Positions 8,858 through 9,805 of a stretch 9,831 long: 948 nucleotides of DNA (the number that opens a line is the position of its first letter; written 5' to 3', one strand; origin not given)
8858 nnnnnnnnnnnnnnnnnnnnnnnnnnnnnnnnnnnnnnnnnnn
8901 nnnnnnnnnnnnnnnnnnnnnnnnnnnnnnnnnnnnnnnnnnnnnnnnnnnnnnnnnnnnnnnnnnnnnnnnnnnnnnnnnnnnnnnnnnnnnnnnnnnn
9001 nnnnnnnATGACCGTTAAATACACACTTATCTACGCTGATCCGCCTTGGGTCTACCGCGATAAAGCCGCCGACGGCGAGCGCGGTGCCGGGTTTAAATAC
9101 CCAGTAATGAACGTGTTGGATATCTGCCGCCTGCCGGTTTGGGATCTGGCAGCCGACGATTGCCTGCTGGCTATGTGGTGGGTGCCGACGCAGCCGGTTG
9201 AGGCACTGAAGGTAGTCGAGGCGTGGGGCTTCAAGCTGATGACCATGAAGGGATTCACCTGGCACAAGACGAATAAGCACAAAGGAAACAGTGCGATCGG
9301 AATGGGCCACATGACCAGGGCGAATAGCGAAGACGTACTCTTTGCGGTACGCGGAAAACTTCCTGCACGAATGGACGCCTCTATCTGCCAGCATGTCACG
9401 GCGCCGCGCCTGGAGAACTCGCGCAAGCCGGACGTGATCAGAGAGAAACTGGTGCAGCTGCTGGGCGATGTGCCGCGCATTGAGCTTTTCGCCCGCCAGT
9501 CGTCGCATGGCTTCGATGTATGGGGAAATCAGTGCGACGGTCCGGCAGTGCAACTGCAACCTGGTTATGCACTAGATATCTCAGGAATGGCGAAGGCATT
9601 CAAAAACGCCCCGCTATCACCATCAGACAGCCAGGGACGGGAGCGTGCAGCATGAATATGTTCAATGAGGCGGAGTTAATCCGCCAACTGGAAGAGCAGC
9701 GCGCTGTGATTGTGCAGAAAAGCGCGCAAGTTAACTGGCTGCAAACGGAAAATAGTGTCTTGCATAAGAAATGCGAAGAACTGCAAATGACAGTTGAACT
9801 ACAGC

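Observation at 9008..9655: Orphan MT-A70 N6-adenine methyltransferase with no restriction partner in the window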

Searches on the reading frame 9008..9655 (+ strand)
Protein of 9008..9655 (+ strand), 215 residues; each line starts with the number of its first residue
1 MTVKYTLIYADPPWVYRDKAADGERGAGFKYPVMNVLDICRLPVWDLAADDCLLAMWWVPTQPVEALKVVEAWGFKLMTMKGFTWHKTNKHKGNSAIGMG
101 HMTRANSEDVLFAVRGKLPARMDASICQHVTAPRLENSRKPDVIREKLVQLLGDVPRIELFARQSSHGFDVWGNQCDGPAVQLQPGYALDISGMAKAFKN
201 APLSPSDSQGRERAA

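Call 3: search_protein_families(library=pfam, proteins=[window:9008-9655:+], max_evalue=0.01)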
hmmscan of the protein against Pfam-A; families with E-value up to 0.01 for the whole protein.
window:9008-9655:+ (215 aa): 1 family
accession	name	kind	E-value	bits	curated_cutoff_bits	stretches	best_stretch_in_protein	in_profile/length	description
PF05063.20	MT-A70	-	2.4e-23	83.4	23.9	1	5-175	1-172/172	MT-A70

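Call 4: search_protein_families(library=phrogs, proteins=[window:9008-9655:+], max_evalue=0.001)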
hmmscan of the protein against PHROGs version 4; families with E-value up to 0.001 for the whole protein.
window:9008-9655:+ (215 aa): 5 families
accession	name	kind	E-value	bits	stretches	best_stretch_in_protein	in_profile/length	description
phrog_359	-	other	1.2e-114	384.2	1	1-203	118-321/329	DNA methyltransferase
phrog_15877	-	other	1.3e-74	250.4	1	1-139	1-140/152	DNA methyltransferase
phrog_10837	-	unknown function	2.5e-65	219.6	1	56-192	1-138/139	-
phrog_16888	-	unknown function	1.1e-39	135.1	1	149-215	1-67/67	-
phrog_21315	-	unknown function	1.6e-27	97.5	1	3-177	238-408/415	-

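Call 5: search_protein_families(library=ncbifam, proteins=[window:9008-9655:+], max_evalue=0.01)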
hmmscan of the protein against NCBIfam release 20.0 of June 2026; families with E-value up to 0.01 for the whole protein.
window:9008-9655:+ (215 aa): 0 families

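Call 11: search_solved_structures(query=window:9008-9655:+, max_evalue=1, show_alignments=3)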
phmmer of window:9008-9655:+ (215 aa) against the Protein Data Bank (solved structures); distinct sequences matched with E-value up to 1: 18.
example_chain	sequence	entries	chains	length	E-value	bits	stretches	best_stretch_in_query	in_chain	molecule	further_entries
7f4r_A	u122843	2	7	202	2.9e-11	46.5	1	5-170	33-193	MT-a70 family protein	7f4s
7f4l_C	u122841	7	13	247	5.3e-11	45.7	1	5-170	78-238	MT-a70 family protein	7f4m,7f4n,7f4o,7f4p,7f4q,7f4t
7yi8_B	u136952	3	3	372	1.4e-10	44.3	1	5-166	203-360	MT-a70 family protein | mRNA m(6)A methyltransferase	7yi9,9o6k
8xyl_A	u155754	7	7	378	1.5e-10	44.3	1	5-166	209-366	MT-a70 family protein | mRNA m(6)A methyltransferase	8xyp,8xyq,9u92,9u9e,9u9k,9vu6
8xyx_A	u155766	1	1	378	1.6e-09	40.8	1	6-166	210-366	MT-a70 family protein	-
9g4u_A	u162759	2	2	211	4.3e-06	29.7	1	4-179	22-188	N6-adenosine-methyltransferase catalytic subunit | N(6)-adenosine-methyltransferase catalytic subunit METTL3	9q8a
5il0_A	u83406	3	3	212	4.3e-06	29.6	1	4-179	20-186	METTL3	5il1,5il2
9g4w_A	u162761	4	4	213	4.4e-06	29.6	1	4-179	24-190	N6-adenosine-methyltransferase catalytic subunit | N(6)-adenosine-methyltransferase catalytic subunit METTL3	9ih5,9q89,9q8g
9g4s_A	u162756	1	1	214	4.5e-06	29.6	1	4-179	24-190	N6-adenosine-methyltransferase catalytic subunit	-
8bn8_AAA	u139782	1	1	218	4.8e-06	29.5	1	4-179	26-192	N6-adenosine-methyltransferase catalytic subunit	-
9r8z_A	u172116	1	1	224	5.2e-06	29.4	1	4-179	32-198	N(6)-adenosine-methyltransferase catalytic subunit METTL3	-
5k7m_A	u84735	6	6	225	5.4e-06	29.3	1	4-179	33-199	N6-adenosine-methyltransferase 70 kDa subunit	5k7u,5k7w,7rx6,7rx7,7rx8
5l6d_A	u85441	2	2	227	5.6e-06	29.3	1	4-179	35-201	N6-adenosine-methyltransferase 70 kDa subunit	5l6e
29vd_A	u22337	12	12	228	5.6e-06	29.3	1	4-179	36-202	N6-adenosine-methyltransferase catalytic subunit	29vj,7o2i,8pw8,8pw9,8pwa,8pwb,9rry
7acd_A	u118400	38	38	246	7.2e-06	28.9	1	4-179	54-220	N6-adenosine-methyltransferase catalytic subunit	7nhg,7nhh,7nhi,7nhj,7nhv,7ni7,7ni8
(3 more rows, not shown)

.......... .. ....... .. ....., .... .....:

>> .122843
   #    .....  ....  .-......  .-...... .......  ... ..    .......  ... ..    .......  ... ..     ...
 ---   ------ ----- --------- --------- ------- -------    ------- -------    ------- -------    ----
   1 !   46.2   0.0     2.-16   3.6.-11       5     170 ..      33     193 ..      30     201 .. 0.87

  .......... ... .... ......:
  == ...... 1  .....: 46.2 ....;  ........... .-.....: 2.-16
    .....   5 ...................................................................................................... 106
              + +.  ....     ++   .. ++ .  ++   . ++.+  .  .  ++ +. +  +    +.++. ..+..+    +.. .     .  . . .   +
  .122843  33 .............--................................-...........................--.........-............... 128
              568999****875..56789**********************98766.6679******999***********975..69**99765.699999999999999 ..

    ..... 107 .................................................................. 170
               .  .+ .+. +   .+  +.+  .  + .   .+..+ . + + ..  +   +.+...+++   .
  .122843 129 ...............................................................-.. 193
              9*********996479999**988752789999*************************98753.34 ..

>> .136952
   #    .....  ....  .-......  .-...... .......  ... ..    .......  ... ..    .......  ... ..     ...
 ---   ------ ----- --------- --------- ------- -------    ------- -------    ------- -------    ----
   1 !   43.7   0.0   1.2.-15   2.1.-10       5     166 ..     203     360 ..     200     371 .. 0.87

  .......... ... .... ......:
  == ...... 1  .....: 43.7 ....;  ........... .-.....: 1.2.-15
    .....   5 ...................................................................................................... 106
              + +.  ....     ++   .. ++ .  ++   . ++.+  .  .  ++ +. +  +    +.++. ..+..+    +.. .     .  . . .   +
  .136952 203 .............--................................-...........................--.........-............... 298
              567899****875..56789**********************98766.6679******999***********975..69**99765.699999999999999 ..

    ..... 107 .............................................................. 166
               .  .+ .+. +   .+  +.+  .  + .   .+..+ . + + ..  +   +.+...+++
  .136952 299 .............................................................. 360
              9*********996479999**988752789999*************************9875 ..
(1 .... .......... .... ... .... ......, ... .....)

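Call 12: find_encoding_contigs(protein=window:9008-9655:+, flank=10000, max_places=8)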
Protein window:9008-9655:+ (215 aa): 24 contigs read that carry it; 4 places shown.
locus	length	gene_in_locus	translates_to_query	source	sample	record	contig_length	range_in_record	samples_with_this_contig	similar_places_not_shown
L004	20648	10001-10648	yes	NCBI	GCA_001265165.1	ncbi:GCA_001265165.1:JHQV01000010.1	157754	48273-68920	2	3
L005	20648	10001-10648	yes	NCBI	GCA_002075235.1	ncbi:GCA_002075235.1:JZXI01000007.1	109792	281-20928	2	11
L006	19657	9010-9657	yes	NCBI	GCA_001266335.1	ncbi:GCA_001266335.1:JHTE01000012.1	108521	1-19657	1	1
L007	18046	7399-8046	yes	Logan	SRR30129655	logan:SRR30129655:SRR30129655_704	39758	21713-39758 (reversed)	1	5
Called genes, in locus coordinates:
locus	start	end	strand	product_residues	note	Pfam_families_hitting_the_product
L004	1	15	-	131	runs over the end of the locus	-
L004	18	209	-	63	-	-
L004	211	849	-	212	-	PF13935:Ead_Ea22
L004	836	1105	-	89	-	-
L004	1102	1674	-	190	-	-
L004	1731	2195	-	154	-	PF02075:RuvC (weak)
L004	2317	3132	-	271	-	PF17948:DnaT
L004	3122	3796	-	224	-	PF00149:Metallophos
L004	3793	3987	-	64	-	-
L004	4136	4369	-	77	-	-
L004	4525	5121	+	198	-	PF01381:HTH_3 (faint), PF13560:HTH_31 (faint)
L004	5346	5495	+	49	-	-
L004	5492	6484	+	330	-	-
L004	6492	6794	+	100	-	-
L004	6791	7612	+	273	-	PF12684:DUF3799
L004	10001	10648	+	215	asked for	PF05063:MT-A70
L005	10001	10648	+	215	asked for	PF05063:MT-A70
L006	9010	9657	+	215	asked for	PF05063:MT-A70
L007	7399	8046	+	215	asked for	PF05063:MT-A70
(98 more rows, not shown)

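Call 13: find_homologous_proteins(query=window:9008-9655:+)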
Query window:9008-9655:+ (215 aa): 1636 proteins with E <= 0.001 among 1836 candidates; the best 120 are listed.
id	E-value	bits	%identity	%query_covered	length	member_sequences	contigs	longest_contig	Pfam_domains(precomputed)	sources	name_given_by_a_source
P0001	5.4e-138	476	93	100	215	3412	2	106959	PF05063.21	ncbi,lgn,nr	ncbi:TPA: adenine methylase [Salmonella enterica]|nr:adenine methylase [Salmonella enterica]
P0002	7.3e-125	433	97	87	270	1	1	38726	PF05063.21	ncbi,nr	ncbi:adenine methylase [Salmonella phage VB_ST_SPNIS2]|nr:adenine methylase [Salmonella phage VB_ST_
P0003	9.0e-118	410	87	94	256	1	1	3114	PF05063.21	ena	-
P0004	6.6e-115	400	80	96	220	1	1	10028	PF05063.21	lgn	-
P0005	1.2e-114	399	80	100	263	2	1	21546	PF05063.21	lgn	-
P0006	1.3e-114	399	80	100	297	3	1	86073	PF05063.21,PF06069.16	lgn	-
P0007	2.2e-114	399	79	100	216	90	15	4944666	PF05063.21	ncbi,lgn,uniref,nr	ncbi:MT-A70 family methyltransferase [Escherichia coli]|uniref:MT-A70 family methyltransferase n=1 T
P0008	3.0e-113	395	79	100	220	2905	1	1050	PF05063.21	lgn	-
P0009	3.2e-113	395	80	99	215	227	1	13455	PF05063.21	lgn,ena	-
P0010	1.0e-112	393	78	100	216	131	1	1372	PF05063.21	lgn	-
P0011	5.8e-105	368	81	88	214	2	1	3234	PF05063.21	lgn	-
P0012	2.4e-103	362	82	87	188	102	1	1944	PF05063.21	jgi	-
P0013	3.8e-103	362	81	89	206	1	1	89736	PF05063.21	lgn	-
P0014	2.9e-102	359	86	85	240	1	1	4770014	PF05063.21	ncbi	-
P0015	1.7e-101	356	82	85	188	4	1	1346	PF05063.21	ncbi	-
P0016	1.3e-100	354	80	87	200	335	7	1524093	PF05063.21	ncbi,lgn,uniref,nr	ncbi:TPA: adenine methylase [Salmonella enterica]|uniref:Adenine methylase n=1 Tax=Salmonella enteri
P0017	1.5e-100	353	80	87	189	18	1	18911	PF05063.21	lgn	-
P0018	3.6e-100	352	80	87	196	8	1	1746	PF05063.21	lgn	-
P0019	4.5e-100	352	80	87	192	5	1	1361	PF05063.21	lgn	-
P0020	9.1e-100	351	79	87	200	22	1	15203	PF05063.21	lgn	-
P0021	1.3e-99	350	80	87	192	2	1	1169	PF05063.21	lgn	-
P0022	1.7e-99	350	79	87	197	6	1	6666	PF05063.21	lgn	-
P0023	1.8e-99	350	79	87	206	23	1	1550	PF05063.21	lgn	-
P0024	2.4e-99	349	79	87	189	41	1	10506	PF05063.21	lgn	-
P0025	2.4e-99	349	82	82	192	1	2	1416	PF05063.21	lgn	-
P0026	3.2e-99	349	79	87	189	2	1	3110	PF05063.21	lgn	-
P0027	5.5e-99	348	77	90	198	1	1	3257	PF05063.21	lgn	-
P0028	6.2e-99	348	79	86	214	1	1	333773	PF05063.21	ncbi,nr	ncbi:S-adenosylmethionine-binding protein [Serratia fonticola]|nr:S-adenosylmethionine-binding prote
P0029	7.4e-99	348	82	82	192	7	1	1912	PF05063.21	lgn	-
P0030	1.1e-98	347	80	86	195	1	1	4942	PF05063.21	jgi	jgi:N6-adenosine-specific RNA methylase IME4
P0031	1.1e-98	347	77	87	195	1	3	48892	PF05063.21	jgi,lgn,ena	-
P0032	1.4e-98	347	77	91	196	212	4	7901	PF05063.21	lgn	-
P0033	2.0e-98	346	78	87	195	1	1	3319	PF05063.21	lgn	-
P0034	2.4e-98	346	83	81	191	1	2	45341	PF05063.21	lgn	-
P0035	3.7e-98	346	78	87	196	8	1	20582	PF05063.21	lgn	-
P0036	8.1e-98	344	74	93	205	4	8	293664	PF05063.21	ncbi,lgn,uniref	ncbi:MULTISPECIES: MT-A70 family methyltransferase [unclassified Cedecea]|uniref:MT-A70 family methy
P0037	9.3e-98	344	76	88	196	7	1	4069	PF05063.21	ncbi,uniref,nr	ncbi:MT-A70 family methyltransferase [Rahnella sp. ChDrAdgB13]|uniref:MT-A70 family methyltransferas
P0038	1.2e-97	344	78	87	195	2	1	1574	PF05063.21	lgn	-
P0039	1.7e-97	343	77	87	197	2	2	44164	PF05063.21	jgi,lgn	jgi:N6-adenosine-specific RNA methylase IME4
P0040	1.8e-97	343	76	90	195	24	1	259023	PF05063.21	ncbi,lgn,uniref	ncbi:MT-A70 family methyltransferase [Pantoea sp. UYEF8]|uniref:MT-A70 family methyltransferase n=1 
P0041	1.9e-97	343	90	76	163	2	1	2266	PF05063.21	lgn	-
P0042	2.6e-97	343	75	90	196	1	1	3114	PF05063.21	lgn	-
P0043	2.8e-97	343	78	86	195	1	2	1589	PF05063.21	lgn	-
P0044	7.0e-97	341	77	88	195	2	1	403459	PF05063.21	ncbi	-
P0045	8.1e-97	341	77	86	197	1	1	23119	PF05063.21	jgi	jgi:N6-adenosine-specific RNA methylase IME4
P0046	9.4e-97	341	77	86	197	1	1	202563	PF05063.21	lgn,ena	-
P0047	1.0e-96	341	78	87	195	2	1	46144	PF05063.21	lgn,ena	-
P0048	1.2e-96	341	75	91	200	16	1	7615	PF05063.21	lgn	-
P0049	1.3e-96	340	77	87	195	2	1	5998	PF05063.21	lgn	-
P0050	1.3e-96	340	92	73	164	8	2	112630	PF05063.21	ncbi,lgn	-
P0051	1.6e-96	340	76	87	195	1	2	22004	PF05063.21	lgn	-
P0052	1.9e-96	340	76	87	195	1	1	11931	PF05063.21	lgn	-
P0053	2.6e-96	339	78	87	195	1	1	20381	PF05063.21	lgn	-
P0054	3.6e-96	339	78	86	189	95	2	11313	PF05063.21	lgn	-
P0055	5.1e-96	338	77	86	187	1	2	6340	PF05063.21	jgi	jgi:N6-adenosine-specific RNA methylase IME4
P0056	5.2e-96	338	77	87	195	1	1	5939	PF05063.21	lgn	-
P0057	5.3e-96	338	76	87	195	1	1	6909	PF05063.21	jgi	jgi:N6-adenosine-specific RNA methylase IME4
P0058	6.5e-96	338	91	73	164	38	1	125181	PF05063.21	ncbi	-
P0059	7.2e-96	338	76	86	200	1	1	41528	PF05063.21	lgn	-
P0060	7.2e-96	338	76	88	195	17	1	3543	PF05063.21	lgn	-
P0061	1.1e-95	337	77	87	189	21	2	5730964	PF05063.21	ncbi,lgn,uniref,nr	ncbi:Transcriptional activator, adenine-specific DNA methyltransferase [Serratia quinivorans]|uniref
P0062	1.1e-95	337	77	87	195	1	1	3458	PF05063.21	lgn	-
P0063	1.3e-95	337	75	90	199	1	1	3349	PF05063.21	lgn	-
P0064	2.1e-95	336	76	87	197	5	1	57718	PF05063.21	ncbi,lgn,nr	ncbi:adenine methylase [Salmonella enterica]|nr:adenine methylase [Salmonella enterica]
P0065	3.5e-95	336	76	87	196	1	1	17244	PF05063.21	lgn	-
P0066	4.4e-95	335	76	89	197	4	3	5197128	PF05063.21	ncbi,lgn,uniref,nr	ncbi:adenine methylase [Enterobacter sp. CGMCC 5087]|uniref:MT-A70 family methyltransferase n=1 Tax=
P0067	5.4e-95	335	75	87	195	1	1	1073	PF05063.21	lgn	-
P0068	6.7e-95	335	96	69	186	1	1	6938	PF05063.21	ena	-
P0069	9.2e-95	334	77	86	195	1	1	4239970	PF05063.21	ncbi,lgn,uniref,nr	ncbi:S-adenosylmethionine-binding protein [Pantoea alhagi]|uniref:S-adenosylmethionine-binding prote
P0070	1.0e-94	334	76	87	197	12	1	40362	PF05063.21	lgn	-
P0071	1.1e-94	334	74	90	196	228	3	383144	PF05063.21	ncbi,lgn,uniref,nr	ncbi:MT-A70 family methyltransferase [Escherichia coli]|uniref:MT-A70 family methyltransferase n=1 T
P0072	1.6e-94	334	75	87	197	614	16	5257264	PF05063.21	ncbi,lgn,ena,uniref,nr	ncbi:MT-A70 family methyltransferase [Klebsiella pneumoniae]|uniref:MT-A70 family methyltransferase 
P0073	1.7e-94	334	75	87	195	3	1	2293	PF05063.21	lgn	-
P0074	1.8e-94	333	77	87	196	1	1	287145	PF05063.21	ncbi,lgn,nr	ncbi:S-adenosylmethionine-binding protein [Cronobacter sakazakii]|nr:S-adenosylmethionine-binding pr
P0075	2.0e-94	333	75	87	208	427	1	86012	PF05063.21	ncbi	ncbi:TPA: MT-A70 family methyltransferase [Escherichia coli]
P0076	2.1e-94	333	76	87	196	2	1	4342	PF05063.21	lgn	-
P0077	3.9e-94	332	79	80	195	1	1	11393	PF05063.21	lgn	-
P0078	4.2e-94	332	97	68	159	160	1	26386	PF05063.21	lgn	-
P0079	6.0e-94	332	97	68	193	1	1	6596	PF05063.21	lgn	-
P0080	6.2e-94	332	74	87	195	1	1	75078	PF05063.21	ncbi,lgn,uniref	ncbi:MT-A70 family methyltransferase [Erwinia sp. V71]|uniref:MT-A70 family methyltransferase n=1 Ta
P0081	7.3e-94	331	73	90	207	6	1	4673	PF05063.21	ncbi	-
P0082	7.7e-94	331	93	71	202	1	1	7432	PF05063.21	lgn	-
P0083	9.1e-94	331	74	87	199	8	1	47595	PF05063.21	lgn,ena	-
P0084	9.9e-94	331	75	88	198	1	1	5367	PF05063.21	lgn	-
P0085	1.0e-93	331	75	86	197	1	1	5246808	PF05063.21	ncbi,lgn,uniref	ncbi:MT-A70 family methyltransferase [Sodalis endosymbiont of Spalangia cameroni]|uniref:MT-A70 fami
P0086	1.0e-93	331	80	85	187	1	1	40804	PF05063.21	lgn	-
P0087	1.1e-93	331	74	89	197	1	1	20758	PF05063.21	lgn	-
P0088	2.5e-93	330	80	81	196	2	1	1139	PF05063.21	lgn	-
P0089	3.0e-93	329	75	86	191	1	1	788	PF05063.21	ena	-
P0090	5.4e-93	329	75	85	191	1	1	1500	PF05063.21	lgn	-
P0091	7.6e-93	328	86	78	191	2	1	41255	PF05063.21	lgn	-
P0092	1.2e-92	327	75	86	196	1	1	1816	PF05063.21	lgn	-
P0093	1.4e-92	327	75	87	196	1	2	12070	PF05063.21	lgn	-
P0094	2.9e-92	326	76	86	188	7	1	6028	PF05063.21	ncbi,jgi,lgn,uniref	ncbi:MT-A70 family methyltransferase [Cedecea sp.]|jgi:N6-adenosine-specific RNA methylase IME4|unir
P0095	3.9e-92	326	74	87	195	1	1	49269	PF05063.21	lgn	-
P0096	4.0e-92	326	76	86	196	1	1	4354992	PF05063.21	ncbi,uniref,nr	ncbi:MT-A70 family methyltransferase [Pantoea cypripedii]|uniref:S-adenosylmethionine-binding protei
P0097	4.9e-92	325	76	83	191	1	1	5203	PF05063.21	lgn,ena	-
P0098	5.0e-92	325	76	82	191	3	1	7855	PF05063.21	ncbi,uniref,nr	ncbi:DNA methyltransferase [Xenorhabdus vietnamensis]|uniref:DNA methyltransferase n=1 Tax=Xenorhabd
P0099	5.5e-92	325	74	88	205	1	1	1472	PF05063.21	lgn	-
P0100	5.5e-92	325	74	87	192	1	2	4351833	PF05063.21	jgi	jgi:N6-adenosine-specific RNA methylase IME4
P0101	8.0e-92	325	74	87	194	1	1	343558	PF05063.21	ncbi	-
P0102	8.6e-92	325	74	87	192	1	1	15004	PF05063.21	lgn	-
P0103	9.0e-92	325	69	91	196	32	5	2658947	PF05063.21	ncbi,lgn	-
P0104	9.5e-92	325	73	87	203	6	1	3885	PF05063.21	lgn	-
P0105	1.1e-91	324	74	87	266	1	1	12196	PF05063.21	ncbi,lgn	-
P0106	1.4e-91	324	76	85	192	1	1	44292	PF05063.21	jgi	jgi:N6-adenosine-specific RNA methylase IME4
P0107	1.4e-91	324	76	87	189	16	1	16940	PF05063.21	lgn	-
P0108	1.4e-91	324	75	87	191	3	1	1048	PF05063.21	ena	-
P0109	1.6e-91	324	74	86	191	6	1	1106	PF05063.21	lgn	-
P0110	2.2e-91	323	73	87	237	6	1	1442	PF05063.21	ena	-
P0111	2.6e-91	323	73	87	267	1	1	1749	PF05063.21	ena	-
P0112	2.7e-91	323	69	96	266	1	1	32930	PF05063.21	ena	-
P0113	3.0e-91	323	75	87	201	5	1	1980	PF05063.21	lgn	-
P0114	3.7e-91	323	74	87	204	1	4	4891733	PF05063.21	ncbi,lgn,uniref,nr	ncbi:S-adenosylmethionine-binding protein [Erwinia tracheiphila]|uniref:S-adenosylmethionine-binding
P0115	3.9e-91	323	75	81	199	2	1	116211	PF05063.21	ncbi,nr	ncbi:MT-A70 family methyltransferase [Photorhabdus luminescens]|nr:MT-A70 family methyltransferase [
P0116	4.2e-91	322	75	85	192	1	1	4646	PF05063.21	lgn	-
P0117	4.9e-91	322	72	87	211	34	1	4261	PF05063.21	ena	-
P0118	5.2e-91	322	73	87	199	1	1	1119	PF05063.21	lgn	-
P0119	7.0e-91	322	75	87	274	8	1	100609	PF05063.21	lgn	-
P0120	7.6e-91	322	73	87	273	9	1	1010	PF05063.21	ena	-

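Call 22: search_dna_similar(query=window:9008-9655:+, collection=phages, mode=protein, max_rows=60, rows=spread)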
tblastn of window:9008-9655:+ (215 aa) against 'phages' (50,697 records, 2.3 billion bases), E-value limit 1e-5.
Records with a match: 516; places in all: 519; records where one place covers at least 80% of the query: 413.
Best place of each record, by identity: 95-99% 2; 90-95% 18; 80-90% 6; 60-80% 194; <60% 296.
By first word of the organism name: Vibrio 188; Stx2a-converting 110; Escherichia 57; Klebsiella 25; Salmonella 14; Rhodobacter 13; Stx2-converting 9; Erwinia 8; Brevundimonas 7; Gordonia 6; and 40 more.
By host as written in the record: - 263; Rhodobacter capsulatus YW1 11; Klebsiella pneumoniae 8; Vibrio splendidus 8; Vibrio parahaemolyticus 8; Escherichia coli 7; Escherichia coli K514 (EHEC) 7; Vibrio alginolyticus 7; and 125 more.
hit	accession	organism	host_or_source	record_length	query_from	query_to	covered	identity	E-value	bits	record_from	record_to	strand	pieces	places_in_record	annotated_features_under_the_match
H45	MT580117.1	Salmonella phage 66FD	Salmonella enterica subsp. enterica ...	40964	1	215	100%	93.0%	3e-137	429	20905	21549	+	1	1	putative adenine methylase | hypothetical protein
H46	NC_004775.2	Salmonella phage epsilon15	Salmonella enterica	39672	1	192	89%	93.2%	1e-120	382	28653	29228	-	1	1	DNA methyltransferase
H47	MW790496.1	Salmonella phage vB_SalP_ABTNLsp11242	Salmonella enterica subsp. enterica ...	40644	1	191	89%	91.1%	2e-117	372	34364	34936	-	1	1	adenine methylase | hypothetical protein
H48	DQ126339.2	Escherichia phage phiV10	Escherichia coli O157:H7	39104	1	215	100%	79.6%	4e-114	363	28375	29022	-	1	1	putative adenine methylase | putative transcriptional activator | hypothetical protein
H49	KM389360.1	Escherichia phage Phi05_1387 B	-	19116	1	215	100%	78.7%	3e-112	357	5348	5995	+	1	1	record has no annotation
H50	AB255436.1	Stx2-converting phage 86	Escherichia coli O86:H-, strain DIJ1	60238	1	186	87%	73.3%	1e-91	298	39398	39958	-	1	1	orf39: adenine methylase | orf40: hypothetical protein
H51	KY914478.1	Escherichia phage ArgO145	Escherichia coli O145:H- strain FB5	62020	1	186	87%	73.3%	2e-91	298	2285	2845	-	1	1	putative adenine methylase | hypothetical protein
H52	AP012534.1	Stx2-converting phage Stx2a_F765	Escherichia coli O157:H7 strain F765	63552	1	186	87%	73.3%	2e-91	298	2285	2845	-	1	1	adenine methylase | hypothetical protein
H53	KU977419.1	Stx1 converting phage AU5Stx1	-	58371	1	186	87%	72.7%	4e-91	297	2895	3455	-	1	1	adenine methylase | hypothetical protein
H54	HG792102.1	Escherichia phage P13803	Escherichia coli CB13803, STEC O2:H27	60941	1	186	87%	72.7%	4e-91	297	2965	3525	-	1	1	ORF07: methylase | ORF06: hypothetical protein | ORF08: regulatory protein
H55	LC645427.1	Escherichia phage PPwrbA_EH2201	-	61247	1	186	87%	72.7%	5e-91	296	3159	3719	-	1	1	none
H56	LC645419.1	Stx2a-converting phage Stx2_112716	-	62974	1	186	87%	72.7%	5e-91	296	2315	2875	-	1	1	none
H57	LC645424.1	Stx2a-converting phage Stx2_12E109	-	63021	1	186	87%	72.7%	5e-91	296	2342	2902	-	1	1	none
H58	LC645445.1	Stx2a-converting phage Stx2_H27V05_argW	-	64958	1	186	87%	72.7%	5e-91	296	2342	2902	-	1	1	none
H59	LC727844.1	Stx2a-converting phage Stx2a_JNE122137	-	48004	1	186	87%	72.7%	5e-91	296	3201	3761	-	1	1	record has no annotation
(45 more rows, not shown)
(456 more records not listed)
